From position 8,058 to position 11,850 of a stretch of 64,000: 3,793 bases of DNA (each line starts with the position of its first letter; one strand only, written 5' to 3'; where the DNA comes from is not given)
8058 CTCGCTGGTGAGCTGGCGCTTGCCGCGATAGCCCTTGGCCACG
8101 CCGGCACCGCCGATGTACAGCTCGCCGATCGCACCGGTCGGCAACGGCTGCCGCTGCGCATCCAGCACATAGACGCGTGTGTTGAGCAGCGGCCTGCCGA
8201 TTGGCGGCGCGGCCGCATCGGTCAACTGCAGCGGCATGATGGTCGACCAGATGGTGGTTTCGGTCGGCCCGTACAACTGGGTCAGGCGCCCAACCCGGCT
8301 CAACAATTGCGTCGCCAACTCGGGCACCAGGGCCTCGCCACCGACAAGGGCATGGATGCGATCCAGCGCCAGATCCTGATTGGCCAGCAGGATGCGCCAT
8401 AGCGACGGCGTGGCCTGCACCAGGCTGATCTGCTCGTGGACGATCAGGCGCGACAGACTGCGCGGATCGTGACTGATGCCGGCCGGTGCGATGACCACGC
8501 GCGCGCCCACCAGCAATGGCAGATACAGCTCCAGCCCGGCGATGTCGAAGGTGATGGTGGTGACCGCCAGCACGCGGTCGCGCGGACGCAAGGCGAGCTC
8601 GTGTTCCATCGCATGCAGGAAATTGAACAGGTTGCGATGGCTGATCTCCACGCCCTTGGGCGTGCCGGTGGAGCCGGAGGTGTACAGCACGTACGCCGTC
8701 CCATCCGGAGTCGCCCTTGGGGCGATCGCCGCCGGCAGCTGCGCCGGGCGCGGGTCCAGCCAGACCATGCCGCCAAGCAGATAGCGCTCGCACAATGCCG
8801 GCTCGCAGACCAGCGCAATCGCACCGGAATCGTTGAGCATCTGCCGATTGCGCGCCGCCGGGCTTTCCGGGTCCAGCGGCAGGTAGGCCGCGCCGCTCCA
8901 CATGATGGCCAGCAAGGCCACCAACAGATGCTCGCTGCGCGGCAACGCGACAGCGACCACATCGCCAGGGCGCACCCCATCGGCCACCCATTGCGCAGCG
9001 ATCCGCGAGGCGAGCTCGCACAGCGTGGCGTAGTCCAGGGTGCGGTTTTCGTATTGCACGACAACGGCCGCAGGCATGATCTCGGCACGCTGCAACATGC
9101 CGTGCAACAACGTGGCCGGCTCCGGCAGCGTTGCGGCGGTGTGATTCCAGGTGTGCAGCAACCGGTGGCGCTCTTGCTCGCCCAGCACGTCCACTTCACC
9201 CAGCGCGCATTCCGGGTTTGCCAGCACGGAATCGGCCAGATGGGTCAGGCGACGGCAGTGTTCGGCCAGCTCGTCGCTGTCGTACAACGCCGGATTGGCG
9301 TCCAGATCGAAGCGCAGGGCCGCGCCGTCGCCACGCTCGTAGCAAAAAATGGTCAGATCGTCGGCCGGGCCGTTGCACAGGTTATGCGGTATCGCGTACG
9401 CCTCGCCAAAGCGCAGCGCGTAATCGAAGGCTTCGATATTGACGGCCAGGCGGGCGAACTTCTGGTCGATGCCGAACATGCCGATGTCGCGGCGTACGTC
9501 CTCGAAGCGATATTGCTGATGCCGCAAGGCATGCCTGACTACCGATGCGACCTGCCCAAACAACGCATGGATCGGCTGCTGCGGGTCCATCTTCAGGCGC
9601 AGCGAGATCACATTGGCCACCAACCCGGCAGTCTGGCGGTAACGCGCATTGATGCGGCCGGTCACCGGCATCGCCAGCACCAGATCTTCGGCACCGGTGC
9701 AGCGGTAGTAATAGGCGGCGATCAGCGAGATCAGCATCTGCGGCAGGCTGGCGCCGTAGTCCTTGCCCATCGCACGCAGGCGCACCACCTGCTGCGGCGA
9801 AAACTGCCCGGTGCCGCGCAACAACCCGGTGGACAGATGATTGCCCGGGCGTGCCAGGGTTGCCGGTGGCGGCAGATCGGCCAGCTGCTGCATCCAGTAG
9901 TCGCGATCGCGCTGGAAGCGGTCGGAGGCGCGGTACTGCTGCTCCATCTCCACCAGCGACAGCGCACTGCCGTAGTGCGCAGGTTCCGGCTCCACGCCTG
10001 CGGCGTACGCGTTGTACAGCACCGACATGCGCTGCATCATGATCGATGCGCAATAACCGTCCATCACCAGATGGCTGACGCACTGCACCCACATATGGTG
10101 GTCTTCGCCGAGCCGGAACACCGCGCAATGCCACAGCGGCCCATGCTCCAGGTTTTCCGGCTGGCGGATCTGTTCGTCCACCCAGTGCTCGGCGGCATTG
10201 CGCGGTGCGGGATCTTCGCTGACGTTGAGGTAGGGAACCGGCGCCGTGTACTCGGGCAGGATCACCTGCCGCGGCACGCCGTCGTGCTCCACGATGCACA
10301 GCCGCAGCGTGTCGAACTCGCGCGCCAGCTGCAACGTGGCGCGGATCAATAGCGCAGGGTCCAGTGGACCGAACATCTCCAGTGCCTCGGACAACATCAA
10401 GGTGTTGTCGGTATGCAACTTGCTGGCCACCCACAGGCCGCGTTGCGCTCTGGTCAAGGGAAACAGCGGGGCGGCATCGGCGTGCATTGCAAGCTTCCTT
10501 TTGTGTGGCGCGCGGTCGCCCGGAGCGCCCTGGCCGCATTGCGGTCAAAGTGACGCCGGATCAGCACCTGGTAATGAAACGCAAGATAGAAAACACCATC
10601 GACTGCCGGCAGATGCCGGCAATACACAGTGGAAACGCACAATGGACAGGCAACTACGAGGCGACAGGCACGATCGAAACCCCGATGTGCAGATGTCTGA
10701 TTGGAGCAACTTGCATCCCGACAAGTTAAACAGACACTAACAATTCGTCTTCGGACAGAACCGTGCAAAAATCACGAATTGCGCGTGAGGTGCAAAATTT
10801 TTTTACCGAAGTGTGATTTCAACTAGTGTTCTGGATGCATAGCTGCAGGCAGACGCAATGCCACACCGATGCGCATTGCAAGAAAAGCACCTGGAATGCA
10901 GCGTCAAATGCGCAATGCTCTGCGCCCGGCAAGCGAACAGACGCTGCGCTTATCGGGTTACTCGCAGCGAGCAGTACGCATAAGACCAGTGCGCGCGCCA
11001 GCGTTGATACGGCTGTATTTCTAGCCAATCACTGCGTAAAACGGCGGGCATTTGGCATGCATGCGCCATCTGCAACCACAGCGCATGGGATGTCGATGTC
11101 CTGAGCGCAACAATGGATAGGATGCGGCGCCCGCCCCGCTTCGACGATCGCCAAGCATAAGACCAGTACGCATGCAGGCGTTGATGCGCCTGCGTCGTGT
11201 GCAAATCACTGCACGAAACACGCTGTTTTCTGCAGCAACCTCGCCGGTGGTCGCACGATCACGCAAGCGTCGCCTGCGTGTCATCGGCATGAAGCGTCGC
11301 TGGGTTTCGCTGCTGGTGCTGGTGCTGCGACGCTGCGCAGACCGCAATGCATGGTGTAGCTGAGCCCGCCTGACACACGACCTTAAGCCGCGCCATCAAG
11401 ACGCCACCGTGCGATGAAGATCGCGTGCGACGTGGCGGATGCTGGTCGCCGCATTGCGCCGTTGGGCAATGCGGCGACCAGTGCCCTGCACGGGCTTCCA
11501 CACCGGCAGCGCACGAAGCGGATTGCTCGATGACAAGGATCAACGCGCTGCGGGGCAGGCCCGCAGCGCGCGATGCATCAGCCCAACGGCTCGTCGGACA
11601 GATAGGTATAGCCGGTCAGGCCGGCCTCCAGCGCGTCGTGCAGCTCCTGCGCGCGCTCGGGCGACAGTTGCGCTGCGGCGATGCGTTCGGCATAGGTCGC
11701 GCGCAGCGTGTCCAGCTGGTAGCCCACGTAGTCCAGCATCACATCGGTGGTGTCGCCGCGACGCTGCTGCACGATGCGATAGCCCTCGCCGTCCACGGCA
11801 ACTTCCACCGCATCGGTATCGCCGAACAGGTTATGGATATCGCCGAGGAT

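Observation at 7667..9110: A-domain specificity code reads as glycine (DILQ[V/L]GLIWK)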

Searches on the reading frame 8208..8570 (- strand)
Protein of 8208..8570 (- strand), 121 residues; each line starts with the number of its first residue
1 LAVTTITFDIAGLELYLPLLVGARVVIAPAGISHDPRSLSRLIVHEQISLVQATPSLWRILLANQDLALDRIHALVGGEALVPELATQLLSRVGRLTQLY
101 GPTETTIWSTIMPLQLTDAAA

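Call 64: search_solved_structures(query=window:8208-8570:-, max_evalue=1e-8, show_alignments=5)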
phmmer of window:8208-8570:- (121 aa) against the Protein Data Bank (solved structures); distinct sequences matched with E-value up to 1e-8: 11.
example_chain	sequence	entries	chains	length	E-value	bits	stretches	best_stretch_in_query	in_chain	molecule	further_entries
5u89_A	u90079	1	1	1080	3.6e-28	101.3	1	1-120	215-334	Amino acid adenylation domain protein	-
8www_A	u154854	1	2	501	2.3e-27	98.7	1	1-115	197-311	Carrier domain-containing protein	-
4zxh_A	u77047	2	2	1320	3.4e-21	78.8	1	1-119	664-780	ABBFA_003403 | Tyrocidine synthetase 3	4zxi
8xjz_C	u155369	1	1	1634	1e-15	61.2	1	4-107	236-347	Peptide synthetase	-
9lcq_A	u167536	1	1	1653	3e-12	50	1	6-105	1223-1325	PvdL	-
9lcp_A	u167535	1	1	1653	3e-12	50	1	6-105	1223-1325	PvdL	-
9up2_A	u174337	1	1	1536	3.1e-12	50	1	6-105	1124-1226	PvdL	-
9lco_A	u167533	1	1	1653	3.3e-12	49.9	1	6-105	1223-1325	PvdL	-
6ea3_B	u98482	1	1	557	1.9e-10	44.2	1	4-113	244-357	adenylation domain of Fuscachelin synthetase component H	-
8g97_A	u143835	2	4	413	2.6e-09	40.6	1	5-112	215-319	Dimodular nonribosomal peptide synthase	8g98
8g95_A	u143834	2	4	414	2.6e-09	40.6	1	5-112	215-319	Dimodular nonribosomal peptide synthase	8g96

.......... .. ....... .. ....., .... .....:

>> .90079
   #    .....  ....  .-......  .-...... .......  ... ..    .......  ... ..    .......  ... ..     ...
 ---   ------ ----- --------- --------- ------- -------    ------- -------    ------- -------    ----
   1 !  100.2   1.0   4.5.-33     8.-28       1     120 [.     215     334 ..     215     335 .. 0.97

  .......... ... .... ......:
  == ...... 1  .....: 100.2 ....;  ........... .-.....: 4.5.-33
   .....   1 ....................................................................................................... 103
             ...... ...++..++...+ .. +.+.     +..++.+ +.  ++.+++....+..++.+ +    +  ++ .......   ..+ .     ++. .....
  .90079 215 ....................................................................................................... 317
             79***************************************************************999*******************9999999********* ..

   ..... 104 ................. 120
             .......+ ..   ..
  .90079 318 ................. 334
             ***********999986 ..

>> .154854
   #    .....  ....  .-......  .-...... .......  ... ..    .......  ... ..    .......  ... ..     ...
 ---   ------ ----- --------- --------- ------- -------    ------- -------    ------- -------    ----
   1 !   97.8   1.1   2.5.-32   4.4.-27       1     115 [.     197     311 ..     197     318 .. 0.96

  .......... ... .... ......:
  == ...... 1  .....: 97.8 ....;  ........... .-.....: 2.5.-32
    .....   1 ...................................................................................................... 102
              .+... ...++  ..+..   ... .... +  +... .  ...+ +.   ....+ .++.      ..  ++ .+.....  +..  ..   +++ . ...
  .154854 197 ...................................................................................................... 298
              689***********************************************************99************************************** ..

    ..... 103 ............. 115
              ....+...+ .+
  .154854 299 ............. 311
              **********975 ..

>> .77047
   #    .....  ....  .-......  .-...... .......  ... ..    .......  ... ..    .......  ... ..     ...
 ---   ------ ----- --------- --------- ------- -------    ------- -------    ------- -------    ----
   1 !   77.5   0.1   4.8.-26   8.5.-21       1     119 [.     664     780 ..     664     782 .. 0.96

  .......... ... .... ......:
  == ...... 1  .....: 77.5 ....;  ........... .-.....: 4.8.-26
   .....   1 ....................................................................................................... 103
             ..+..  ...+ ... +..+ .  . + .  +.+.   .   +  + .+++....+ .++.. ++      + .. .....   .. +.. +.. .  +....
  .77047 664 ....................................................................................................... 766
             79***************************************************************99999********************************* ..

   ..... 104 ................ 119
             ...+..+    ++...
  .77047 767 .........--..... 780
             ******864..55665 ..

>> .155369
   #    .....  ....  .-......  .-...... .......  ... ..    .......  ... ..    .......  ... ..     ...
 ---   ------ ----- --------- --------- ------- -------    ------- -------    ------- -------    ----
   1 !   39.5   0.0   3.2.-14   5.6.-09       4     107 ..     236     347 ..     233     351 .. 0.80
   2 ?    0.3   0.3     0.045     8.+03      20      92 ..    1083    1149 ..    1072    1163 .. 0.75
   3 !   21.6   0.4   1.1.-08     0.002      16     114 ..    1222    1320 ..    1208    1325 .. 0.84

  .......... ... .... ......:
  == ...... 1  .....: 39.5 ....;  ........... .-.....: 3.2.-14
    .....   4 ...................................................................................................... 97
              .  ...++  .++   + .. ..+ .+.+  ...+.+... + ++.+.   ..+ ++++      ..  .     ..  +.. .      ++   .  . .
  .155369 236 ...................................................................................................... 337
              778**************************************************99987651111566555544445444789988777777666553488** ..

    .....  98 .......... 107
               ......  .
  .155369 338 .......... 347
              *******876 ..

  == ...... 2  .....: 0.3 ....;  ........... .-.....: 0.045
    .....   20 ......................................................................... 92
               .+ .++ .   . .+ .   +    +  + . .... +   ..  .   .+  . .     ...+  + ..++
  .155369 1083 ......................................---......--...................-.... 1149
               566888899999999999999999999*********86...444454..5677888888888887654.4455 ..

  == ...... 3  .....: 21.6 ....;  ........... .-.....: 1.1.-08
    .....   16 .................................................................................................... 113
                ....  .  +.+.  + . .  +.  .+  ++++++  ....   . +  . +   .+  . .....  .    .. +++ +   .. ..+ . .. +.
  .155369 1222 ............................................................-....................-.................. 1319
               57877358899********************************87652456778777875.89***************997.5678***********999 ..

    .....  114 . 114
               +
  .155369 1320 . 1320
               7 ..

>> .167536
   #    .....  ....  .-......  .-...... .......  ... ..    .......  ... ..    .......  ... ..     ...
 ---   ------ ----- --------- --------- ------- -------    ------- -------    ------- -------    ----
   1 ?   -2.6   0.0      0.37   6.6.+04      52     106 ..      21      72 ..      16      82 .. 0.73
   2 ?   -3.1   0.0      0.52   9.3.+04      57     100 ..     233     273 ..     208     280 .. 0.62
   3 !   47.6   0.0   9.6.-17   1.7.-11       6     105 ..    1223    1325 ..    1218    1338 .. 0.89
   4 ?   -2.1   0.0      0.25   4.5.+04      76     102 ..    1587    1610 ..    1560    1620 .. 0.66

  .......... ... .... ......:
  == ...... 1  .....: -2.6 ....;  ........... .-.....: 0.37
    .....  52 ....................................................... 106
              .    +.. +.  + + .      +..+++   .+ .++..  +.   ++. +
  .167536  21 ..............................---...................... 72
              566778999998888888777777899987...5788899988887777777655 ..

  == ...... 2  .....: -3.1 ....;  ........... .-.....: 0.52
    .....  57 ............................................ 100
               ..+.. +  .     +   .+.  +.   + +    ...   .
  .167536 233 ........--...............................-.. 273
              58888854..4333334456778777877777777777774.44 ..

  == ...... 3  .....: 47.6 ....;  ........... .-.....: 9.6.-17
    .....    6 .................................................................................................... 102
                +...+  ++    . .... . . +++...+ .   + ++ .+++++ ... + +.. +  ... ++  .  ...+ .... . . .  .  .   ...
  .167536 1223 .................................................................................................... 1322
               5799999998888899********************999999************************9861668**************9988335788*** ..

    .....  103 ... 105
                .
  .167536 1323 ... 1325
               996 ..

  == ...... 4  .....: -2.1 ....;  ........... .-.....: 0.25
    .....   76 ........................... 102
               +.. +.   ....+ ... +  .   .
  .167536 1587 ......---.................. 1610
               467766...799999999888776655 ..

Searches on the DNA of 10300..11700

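Call 49: search_rna_families(source=window, start=10300, end=11700, threshold=evalue, max_evalue=1)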
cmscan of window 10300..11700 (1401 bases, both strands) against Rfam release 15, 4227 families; matches with E-value up to 1: 1.
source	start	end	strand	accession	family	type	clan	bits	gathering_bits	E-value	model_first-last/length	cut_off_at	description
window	11437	11486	+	RF04104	MIR918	Gene; miRNA;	-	19.5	268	1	1-265/265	no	MIR918 microRNA precursor family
